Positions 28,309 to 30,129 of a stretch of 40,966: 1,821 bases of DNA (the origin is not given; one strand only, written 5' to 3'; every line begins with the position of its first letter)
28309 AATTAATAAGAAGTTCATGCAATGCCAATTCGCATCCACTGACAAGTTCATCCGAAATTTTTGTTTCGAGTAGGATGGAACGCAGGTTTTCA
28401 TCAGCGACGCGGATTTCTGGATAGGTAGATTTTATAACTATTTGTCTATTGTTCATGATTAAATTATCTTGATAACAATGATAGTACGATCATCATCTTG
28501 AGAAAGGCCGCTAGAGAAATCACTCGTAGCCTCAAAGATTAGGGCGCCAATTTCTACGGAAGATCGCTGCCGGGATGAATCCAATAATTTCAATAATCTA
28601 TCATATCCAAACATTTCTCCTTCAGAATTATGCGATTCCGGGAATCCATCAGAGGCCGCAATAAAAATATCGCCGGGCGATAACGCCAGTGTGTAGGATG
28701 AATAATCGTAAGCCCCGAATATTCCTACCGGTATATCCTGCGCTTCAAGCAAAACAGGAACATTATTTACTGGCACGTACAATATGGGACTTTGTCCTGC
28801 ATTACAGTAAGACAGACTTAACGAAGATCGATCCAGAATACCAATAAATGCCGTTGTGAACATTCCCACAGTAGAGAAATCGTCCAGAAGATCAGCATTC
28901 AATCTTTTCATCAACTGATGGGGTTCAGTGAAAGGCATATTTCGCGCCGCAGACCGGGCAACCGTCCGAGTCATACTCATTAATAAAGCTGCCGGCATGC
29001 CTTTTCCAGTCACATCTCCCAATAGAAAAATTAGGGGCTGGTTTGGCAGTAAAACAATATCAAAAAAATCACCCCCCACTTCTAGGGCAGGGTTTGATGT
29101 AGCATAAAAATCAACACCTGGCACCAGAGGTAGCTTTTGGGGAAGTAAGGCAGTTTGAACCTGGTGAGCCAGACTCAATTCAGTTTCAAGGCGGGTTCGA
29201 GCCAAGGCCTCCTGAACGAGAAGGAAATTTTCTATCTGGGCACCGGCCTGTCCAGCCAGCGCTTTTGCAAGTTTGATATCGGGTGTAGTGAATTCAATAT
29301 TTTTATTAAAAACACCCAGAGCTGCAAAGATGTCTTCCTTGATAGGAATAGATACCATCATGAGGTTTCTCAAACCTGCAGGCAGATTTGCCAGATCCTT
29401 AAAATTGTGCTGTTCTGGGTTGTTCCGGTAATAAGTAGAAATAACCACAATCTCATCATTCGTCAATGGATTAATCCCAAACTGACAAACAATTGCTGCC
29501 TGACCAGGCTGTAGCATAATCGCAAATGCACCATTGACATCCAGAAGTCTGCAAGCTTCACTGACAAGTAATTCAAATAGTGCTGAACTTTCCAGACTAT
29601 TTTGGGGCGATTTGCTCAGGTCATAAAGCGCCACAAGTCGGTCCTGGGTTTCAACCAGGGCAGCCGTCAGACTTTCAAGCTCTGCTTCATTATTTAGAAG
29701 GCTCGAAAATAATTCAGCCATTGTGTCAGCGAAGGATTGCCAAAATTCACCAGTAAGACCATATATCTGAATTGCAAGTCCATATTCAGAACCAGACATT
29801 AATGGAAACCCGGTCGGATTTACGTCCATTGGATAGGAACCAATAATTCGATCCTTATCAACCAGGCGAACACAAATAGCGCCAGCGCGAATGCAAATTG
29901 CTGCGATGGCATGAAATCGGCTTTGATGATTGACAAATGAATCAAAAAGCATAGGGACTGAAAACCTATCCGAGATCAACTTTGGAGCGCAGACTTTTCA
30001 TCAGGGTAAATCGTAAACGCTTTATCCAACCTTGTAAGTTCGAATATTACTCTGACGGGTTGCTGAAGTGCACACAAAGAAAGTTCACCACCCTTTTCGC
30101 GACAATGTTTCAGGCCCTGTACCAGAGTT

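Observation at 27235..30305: Partner-switching module with no sigma factor (2 STAS, RsbW-type kinase, GAF-PP2C phosphatase, orphan receiver) inside a glycan-assembly operon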

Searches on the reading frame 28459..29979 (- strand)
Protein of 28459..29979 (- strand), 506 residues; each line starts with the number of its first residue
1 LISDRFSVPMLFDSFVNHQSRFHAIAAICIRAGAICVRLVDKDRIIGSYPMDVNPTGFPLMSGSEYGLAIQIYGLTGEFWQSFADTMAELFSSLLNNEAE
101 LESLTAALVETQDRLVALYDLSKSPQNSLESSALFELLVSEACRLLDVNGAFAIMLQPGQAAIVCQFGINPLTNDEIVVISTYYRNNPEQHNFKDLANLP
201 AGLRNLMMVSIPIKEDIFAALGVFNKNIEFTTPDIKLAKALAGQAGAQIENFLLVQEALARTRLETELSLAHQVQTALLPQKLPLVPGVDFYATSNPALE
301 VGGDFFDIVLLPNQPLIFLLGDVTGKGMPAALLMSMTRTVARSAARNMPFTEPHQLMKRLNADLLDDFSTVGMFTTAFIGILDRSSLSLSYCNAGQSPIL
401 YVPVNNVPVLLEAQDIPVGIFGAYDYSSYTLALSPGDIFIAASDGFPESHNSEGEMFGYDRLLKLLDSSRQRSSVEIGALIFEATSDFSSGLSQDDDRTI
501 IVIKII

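Call 4: search_protein_families(library=pfam, proteins=[window:28459-29979:-], max_evalue=0.01)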
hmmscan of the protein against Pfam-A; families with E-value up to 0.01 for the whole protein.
window:28459-29979:- (506 aa): 3 families
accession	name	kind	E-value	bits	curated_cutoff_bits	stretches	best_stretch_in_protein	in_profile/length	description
PF07228.17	SpoIIE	-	3.3e-40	138.5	25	1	315-505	4-191/192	Stage II sporulation protein E (SpoIIE)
PF13185.12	GAF_2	-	0.00024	21.8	28.6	1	186-248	70-134/136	GAF domain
PF01590.32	GAF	-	0.00081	20.4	22.4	1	133-249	4-133/133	GAF domain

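Call 11: find_homologous_proteins(query=window:28459-29952:-)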
Query window:28459-29952:- (497 aa): 1427 proteins with E <= 0.001 among 8000 candidates; the best 120 are listed.
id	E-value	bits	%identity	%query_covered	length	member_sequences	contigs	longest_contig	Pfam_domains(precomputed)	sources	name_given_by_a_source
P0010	0.0e+0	1092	100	100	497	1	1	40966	PF07228.18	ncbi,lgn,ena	-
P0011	2.2e-241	820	76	99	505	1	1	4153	PF13185.13,PF01590.33,PF07228.18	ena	-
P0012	8.7e-221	752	69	100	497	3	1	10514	PF07228.18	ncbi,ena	-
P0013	2.4e-186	638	59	100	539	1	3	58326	PF13492.13,PF07228.18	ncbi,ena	-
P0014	6.3e-183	627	59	99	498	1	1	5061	PF07228.18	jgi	jgi:sigma-B regulation protein RsbU (phosphoserine phosphatase)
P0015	1.1e-180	620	57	100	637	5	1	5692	PF13581.13,PF07228.18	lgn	-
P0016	3.6e-178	611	59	99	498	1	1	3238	PF07228.18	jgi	jgi:sigma-B regulation protein RsbU (phosphoserine phosphatase)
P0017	3.6e-176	605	54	100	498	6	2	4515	PF13185.13,PF01590.33,PF13492.13,PF07228.18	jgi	jgi:sigma-B regulation protein RsbU (phosphoserine phosphatase)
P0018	7.8e-174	597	56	100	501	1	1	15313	PF07228.18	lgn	-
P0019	5.8e-171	588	53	100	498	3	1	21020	PF13185.13,PF01590.33,PF13492.13,PF07228.18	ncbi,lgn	ncbi:MAG: PP2C family protein-serine/threonine phosphatase [Chloroflexota bacterium]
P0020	1.5e-169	583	53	100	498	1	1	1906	PF13185.13,PF01590.33,PF07228.18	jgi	jgi:phosphoserine phosphatase RsbU/P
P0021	1.6e-168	580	55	99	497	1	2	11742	PF07228.18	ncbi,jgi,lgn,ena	ncbi:MAG: PP2C family protein-serine/threonine phosphatase [Chloroflexota bacterium]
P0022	3.2e-168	579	53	100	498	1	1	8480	PF13185.13,PF01590.33,PF13492.13,PF07228.18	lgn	-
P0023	1.4e-166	573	52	100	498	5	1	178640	PF13185.13,PF01590.33,PF13492.13,PF07228.18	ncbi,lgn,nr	ncbi:MAG: SpoIIE family protein phosphatase [Chloroflexi bacterium]|nr:SpoIIE family protein phospha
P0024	2.2e-166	573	53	100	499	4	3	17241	PF07228.18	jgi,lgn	jgi:sigma-B regulation protein RsbU (phosphoserine phosphatase)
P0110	1.9e-112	395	41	100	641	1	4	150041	PF13581.13,PF07228.18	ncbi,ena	-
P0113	2.4e-103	365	39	100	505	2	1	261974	PF07228.18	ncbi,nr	ncbi:PP2C family protein-serine/threonine phosphatase [Chloroflexia bacterium SDU3-3]|nr:PP2C family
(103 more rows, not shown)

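Call 14: find_related_loci(query=A1, collection=genome_contigs, flank=10000)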
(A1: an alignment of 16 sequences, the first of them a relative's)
Query A1 (497 aa) in genome_contigs; peptide patterns used: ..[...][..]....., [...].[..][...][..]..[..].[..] (x = any residue, [..] = any of these).
600 stretches matched a pattern (row limit reached: there are more); 575 encode a relative of the query (tblastn E <= 1e-3); the best 80 are kept; 80 distinct loci.
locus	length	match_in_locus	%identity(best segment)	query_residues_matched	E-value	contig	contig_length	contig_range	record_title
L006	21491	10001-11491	69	1-497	0e+0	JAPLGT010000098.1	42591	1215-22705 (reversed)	MAG: Chloroflexota bacterium isolate LacPavin_0818_WC45_MAG_50_14 LacPavin_0818_WC45_scaffold_350431, whole genome shotg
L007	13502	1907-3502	58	1-490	0e+0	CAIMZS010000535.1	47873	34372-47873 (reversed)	MAG: uncultured Anaerolineae bacterium isolate Umea1p4_bin-235 genome assembly, contig: bin-235:535/662, whole genome sh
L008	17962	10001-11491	53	1-496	5e-179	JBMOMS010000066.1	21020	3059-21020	MAG: Chloroflexota bacterium isolate Betzabe_MAG056 MAG056_66, whole genome shotgun sequence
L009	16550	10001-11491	49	1-496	1e-167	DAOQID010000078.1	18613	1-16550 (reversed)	MAG TPA_asm: Anaerolineales bacterium isolate AMR_MDS_0635 NODE_1365_length_18613_cov_13.021500, whole genome shotgun se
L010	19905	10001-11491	51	1-497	9e-164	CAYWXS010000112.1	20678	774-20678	MAG TPA_asm: uncultured Anaerolinea sp. isolate SRP284006_co1_157 genome assembly, contig: NODE_4221_length_20678_cov_11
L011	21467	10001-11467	49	8-495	1e-160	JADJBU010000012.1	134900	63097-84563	MAG: Candidatus Villigracilis adiacens isolate Aved_BAT3C.518 tig00024529-10-1345450, whole genome shotgun sequence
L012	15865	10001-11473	51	8-497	2e-159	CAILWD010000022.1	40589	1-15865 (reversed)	MAG: uncultured Chloroflexi bacterium isolate LaPlata_bin-4228 genome assembly, contig: bin-4228:022/709, whole genome s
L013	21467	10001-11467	49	8-495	5e-159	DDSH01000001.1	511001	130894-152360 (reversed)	MAG TPA_asm: Anaerolineales bacterium UBA2395 UBA2395_contig_20, whole genome shotgun sequence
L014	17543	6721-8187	50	8-495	2e-158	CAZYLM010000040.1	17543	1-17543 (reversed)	MAG TPA_asm: uncultured Anaerolinea sp. isolate binchicken_co118_96 genome assembly, contig: NODE_3376_length_17543_cov_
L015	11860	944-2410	48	8-495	6e-156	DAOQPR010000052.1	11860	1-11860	MAG TPA_asm: Anaerolineales bacterium isolate AMR_MDS_0439 NODE_2769_length_11860_cov_4.894875, whole genome shotgun seq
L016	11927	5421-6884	49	10-496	2e-150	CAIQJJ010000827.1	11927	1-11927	MAG: uncultured Anaerolineales bacterium isolate LaPlata-a_bin-2312 genome assembly, contig: bin-2312:827/927, whole gen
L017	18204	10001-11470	48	8-496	2e-152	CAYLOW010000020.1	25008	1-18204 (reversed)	MAG TPA_asm: uncultured Anaerolinea sp. isolate SRP272421_co2_256 genome assembly, contig: NODE_5098_length_25008_cov_10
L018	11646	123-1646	40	1-495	3e-103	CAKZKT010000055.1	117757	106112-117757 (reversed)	MAG TPA_asm: uncultured Anaerolineae bacterium isolate SRR5214706_bin.5_CONCOCT_v1.1_MAG genome assembly, contig: ERZ174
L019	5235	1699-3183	39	9-495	7e-103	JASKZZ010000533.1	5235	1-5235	MAG: Herpetosiphonaceae bacterium isolate CMU.bins.106 k141_1727432, whole genome shotgun sequence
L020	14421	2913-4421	37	1-495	4e-102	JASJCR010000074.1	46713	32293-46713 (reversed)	MAG: Ardenticatenaceae bacterium isolate MO_167.B30 MO_167.c_791, whole genome shotgun sequence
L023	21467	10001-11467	37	14-495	6e-100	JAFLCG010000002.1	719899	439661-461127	MAG: Anaerolineae bacterium isolate UWPOB_ANAER4 gnl_X_IEOCAAEP_2, whole genome shotgun sequence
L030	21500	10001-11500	36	3-495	2e-94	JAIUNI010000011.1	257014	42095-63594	MAG: Chloroflexota bacterium isolate ANAER1 spades-bin.52~NODE_196_length_257014_cov_3.47709, whole genome shotgun seque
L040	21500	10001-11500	35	1-495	4e-91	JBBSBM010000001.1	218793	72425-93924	MAG: Aggregatilineales bacterium isolate La6_metabat2.133 La6_metabat2.133_K_3250682_L_218793_cov_31.0235, whole genome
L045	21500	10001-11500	35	1-495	3e-88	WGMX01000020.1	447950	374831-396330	MAG: Anaerolineaceae bacterium isolate RI_313 c_000000148354, whole genome shotgun sequence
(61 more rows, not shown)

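Call 17: find_encoding_contigs(protein=P0113, flank=10000, max_places=2)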
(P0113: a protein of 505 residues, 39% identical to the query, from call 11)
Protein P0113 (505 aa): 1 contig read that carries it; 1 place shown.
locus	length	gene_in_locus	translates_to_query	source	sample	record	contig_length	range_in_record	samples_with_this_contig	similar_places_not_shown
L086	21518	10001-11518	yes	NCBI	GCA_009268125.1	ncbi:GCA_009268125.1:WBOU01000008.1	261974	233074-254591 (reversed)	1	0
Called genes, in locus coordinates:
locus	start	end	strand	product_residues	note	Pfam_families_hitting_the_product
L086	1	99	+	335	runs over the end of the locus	PF00535:Glycos_transf_2, PF10111:Glyco_tranf_2_2 (faint), PF13641:Glyco_tranf_2_3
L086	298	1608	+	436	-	-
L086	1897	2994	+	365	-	PF13439:Glyco_transf_4, PF13579:Glyco_trans_4_4, PF00534:Glycos_transf_1, PF13692:Glyco_trans_1_4, PF13524:Glyco_trans_1_2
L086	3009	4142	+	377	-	PF00534:Glycos_transf_1, PF13692:Glyco_trans_1_4, PF13524:Glyco_trans_1_2 (weak)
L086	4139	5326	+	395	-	PF00535:Glycos_transf_2, PF13641:Glyco_tranf_2_3, PF13704:Glyco_tranf_2_4 (weak), PF13632:Glyco_trans_2_3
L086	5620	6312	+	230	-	PF02397:Bac_transf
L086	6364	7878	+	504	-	PF03808:Glyco_tran_WecG, PF01740:STAS, PF13466:STAS_2, PF01740:STAS, PF13466:STAS_2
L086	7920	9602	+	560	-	PF00483:NTP_transferase, PF25087:GMPPB_C (weak), PF00132:Hexapep (weak), PF02397:Bac_transf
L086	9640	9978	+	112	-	PF01740:STAS, PF13466:STAS_2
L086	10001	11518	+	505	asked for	PF07228:SpoIIE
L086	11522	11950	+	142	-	PF13581:HATPase_c_2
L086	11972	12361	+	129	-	PF00072:Response_reg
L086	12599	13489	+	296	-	PF02353:CMAS, PF01209:Ubie_methyltran, PF13489:Methyltransf_23, PF07021:MetW, PF08241:Methyltransf_11, PF08242:Methyltransf_12, PF13649:Methyltransf_25, PF13847:Methyltransf_31, +2 more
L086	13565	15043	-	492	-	PF25275:Golvesin_C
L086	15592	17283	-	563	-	PF00496:SBP_bac_5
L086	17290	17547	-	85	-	PF03840:SecG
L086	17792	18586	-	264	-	PF00795:CN_hydrolase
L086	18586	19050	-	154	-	PF00293:NUDIX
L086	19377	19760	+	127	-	PF01740:STAS, PF13466:STAS_2 (weak)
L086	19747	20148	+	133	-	PF13581:HATPase_c_2, PF02518:HATPase_c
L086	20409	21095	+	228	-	PF04542:Sigma70_r2, PF08281:Sigma70_r4_2, PF04545:Sigma70_r4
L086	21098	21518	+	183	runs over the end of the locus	PF11859:DUF3379 (weak)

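Call 18: find_encoding_contigs(protein=P0110, flank=10000, max_places=2)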
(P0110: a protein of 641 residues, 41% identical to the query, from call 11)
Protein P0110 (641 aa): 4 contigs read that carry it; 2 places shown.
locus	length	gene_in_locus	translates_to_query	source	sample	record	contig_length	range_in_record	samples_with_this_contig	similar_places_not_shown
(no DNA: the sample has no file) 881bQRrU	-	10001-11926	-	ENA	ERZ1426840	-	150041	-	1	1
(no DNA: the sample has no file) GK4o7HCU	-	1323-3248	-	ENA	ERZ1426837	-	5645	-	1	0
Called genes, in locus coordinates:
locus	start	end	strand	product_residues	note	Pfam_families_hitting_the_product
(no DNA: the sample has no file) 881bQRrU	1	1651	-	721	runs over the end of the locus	PF13510:Fer2_4, PF01494:FAD_binding_3 (weak), PF03486:HI0933_like (weak), PF07992:Pyr_redox_2, PF12831:FAD_oxidored (weak), PF13450:NAD_binding_8 (faint), PF12838:Fer4_7 (weak), PF04324:Fer2_BFD, +1 more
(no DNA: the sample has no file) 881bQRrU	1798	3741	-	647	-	PF00989:PAS (weak), PF13188:PAS_8 (weak), PF13426:PAS_9 (weak), PF00512:HisKA, PF02518:HATPase_c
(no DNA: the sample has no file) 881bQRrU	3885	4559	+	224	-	-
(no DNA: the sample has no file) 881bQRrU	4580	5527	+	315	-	-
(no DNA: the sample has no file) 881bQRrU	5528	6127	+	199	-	PF00583:Acetyltransf_1, PF13508:Acetyltransf_7 (weak), PF08445:FR47 (weak)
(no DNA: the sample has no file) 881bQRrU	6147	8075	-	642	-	PF02730:AFOR_N, PF01314:AFOR_C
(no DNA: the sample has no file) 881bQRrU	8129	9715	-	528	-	PF20736:Glyco_hydro127M (faint)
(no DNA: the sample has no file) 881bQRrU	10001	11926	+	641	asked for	PF07228:SpoIIE, PF13581:HATPase_c_2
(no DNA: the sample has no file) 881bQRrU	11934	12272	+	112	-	PF01740:STAS, PF13466:STAS_2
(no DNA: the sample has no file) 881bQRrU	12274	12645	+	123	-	PF00072:Response_reg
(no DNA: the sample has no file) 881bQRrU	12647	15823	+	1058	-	PF00989:PAS, PF13426:PAS_9, PF00989:PAS, PF08448:PAS_4, PF13426:PAS_9, PF01590:GAF, PF13185:GAF_2, PF00512:HisKA, +4 more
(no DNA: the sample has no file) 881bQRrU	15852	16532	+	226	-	PF00132:Hexapep, PF14602:Hexapep_2 (weak)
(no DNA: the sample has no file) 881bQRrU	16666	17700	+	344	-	-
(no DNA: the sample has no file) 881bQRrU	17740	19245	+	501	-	PF01943:Polysacc_synt, PF13440:Polysacc_synt_3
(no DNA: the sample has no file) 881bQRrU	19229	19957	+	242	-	-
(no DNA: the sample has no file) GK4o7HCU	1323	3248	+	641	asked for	PF07228:SpoIIE, PF13581:HATPase_c_2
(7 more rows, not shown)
